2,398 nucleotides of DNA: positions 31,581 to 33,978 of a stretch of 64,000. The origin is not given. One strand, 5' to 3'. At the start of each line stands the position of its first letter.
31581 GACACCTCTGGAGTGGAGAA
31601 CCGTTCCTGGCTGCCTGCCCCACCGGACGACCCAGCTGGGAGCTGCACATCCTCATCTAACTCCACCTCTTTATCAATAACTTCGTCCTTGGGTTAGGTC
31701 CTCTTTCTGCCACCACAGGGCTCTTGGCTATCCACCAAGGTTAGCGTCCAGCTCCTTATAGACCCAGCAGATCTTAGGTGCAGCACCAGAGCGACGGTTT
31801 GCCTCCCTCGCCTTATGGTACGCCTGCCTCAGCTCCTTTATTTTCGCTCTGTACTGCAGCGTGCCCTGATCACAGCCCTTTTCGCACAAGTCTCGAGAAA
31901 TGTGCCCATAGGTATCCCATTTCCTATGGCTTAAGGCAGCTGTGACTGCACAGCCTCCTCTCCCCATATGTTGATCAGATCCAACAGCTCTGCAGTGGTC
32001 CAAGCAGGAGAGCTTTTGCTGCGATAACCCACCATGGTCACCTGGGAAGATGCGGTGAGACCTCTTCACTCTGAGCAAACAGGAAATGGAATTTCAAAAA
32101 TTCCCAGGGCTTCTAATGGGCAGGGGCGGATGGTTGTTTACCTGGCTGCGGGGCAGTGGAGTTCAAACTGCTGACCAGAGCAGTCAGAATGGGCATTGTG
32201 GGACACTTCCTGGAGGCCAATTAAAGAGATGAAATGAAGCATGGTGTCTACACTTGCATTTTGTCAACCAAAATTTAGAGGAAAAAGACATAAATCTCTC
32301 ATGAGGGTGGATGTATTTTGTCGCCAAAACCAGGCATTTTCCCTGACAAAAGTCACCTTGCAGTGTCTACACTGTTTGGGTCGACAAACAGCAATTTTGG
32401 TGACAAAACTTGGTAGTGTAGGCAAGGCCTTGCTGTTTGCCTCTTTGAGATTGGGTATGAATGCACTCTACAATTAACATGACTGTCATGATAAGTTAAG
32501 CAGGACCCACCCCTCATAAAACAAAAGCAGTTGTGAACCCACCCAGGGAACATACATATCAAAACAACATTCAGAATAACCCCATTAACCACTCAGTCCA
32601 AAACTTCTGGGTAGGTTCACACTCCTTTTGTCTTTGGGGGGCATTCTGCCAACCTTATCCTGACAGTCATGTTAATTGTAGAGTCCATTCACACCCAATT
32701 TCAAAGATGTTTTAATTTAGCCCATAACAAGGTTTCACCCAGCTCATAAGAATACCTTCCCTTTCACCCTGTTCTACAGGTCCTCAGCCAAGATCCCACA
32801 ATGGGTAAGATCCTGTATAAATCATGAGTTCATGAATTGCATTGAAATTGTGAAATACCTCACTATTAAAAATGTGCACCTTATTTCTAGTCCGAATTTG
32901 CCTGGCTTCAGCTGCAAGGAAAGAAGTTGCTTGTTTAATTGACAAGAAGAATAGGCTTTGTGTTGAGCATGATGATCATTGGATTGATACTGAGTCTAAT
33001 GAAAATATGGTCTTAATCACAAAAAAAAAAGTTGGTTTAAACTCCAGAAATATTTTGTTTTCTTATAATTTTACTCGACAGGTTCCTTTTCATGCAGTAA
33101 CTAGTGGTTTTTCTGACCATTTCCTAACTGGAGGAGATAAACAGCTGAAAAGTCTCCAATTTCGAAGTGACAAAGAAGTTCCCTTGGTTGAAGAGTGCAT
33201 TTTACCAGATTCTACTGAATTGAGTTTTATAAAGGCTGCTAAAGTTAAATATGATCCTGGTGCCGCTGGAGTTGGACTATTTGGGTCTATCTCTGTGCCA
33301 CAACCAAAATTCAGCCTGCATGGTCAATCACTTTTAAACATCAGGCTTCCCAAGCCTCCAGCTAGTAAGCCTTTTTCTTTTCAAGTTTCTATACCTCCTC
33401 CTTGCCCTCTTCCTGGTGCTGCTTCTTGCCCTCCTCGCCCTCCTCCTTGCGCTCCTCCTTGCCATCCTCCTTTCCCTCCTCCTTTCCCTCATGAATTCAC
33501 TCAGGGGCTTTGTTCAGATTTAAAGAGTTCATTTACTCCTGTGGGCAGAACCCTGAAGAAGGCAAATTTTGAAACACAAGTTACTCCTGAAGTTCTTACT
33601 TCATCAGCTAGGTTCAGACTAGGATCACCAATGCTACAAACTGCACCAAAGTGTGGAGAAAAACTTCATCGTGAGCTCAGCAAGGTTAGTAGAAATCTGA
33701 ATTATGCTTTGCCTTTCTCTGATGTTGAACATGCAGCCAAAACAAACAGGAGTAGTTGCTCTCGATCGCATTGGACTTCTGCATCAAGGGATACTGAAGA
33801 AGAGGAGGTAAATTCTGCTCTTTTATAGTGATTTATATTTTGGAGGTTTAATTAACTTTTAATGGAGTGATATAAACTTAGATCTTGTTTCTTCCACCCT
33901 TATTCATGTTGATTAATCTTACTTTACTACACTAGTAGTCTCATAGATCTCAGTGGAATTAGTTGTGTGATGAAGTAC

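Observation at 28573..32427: Harbinger copy 1 keeps a full-length transposase broken by a single TAG, plus a Myb-like partner ORF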

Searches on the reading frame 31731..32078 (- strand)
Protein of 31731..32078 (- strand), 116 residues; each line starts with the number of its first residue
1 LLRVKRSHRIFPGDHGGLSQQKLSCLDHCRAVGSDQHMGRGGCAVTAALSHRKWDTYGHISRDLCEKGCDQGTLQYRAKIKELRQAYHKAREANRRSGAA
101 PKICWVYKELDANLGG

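Call 5: search_protein_families(library=pfam, proteins=[window:31731-32078:-], max_evalue=0.01)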
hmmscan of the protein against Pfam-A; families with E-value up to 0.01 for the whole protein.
seq(116 aa): 2 families
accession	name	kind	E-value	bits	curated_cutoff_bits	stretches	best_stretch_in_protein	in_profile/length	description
PF13837.12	Myb_DNA-bind_4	-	5.1e-06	27.2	27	1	50-112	29-88/89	Myb/SANT-like DNA-binding domain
PF02928.21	zf-C5HC2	-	0.0027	18.4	22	0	59-85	27-53/54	C5HC2 zinc finger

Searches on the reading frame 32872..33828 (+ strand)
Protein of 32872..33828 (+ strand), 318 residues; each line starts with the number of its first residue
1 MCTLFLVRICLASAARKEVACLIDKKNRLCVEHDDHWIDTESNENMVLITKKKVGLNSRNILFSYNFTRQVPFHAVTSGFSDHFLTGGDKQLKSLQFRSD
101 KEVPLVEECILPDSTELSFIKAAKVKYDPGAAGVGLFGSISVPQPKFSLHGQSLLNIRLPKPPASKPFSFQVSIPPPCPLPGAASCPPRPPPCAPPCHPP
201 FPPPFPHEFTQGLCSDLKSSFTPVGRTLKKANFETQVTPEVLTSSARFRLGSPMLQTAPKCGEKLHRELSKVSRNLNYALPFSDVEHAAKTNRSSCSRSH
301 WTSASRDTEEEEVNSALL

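Call 52: find_homologous_proteins(query=window:32872-33825:+)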
Query seq(318 aa): 1609 candidates shared short words with the query, none scored E <= 0.001.

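Call 84: search_protein_families(library=pfam, proteins=[window:32872-33828:+], max_evalue=0.001)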
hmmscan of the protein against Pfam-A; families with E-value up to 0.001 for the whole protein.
window:32872-33828:+ (318 aa): 0 families
